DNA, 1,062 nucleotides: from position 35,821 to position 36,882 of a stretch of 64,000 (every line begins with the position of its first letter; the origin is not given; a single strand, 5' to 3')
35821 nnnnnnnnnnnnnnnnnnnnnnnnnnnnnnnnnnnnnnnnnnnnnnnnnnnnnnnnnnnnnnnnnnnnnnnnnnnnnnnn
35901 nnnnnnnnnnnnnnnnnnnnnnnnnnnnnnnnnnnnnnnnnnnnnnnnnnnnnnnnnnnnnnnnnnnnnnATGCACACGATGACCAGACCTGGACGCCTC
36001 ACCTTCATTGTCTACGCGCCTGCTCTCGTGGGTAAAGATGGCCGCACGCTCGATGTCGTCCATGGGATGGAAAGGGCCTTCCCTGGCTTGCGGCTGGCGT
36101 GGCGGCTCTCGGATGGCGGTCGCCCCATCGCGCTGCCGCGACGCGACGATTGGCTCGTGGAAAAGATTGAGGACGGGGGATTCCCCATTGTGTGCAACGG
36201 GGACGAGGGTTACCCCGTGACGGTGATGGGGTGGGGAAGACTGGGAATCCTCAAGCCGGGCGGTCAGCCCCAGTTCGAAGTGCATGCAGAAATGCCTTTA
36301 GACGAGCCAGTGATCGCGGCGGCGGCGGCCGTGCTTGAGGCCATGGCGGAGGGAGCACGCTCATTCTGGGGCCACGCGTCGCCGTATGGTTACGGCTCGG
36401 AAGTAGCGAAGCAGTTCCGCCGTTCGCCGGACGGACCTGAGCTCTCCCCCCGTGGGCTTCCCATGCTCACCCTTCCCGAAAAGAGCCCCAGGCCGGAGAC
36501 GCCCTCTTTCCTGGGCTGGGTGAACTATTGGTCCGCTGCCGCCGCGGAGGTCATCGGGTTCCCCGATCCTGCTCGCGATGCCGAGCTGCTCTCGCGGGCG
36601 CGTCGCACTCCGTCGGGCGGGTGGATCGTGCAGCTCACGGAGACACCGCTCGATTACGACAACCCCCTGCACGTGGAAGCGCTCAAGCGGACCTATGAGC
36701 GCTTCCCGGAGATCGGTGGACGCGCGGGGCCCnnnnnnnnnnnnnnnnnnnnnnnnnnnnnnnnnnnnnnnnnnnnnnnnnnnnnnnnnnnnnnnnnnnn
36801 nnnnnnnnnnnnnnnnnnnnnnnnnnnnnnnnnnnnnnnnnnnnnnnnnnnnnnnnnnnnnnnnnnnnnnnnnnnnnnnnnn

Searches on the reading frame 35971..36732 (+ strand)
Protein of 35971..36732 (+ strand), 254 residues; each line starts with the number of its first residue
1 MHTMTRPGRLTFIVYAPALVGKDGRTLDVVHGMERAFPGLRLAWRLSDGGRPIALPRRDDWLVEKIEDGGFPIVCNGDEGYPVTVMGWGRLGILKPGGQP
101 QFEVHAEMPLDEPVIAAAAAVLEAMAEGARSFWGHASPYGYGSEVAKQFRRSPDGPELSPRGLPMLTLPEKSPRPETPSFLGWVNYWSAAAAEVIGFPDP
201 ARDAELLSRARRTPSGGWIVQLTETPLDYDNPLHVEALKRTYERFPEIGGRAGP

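Call 4: search_protein_families(library=pfam, proteins=[window:35971-36732:+], max_evalue=1)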
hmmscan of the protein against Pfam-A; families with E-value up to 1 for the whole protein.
window:35971-36732:+ (254 aa): 2 families
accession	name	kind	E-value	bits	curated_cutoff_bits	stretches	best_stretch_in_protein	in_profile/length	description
PF19378.4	DUF5953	-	7.7e-113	376.5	25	1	22-252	2-232/233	Family of unknown function (DUF5953)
PF15579.11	Imm52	-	0.058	13.4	25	1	176-244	162-223/233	Immunity protein 52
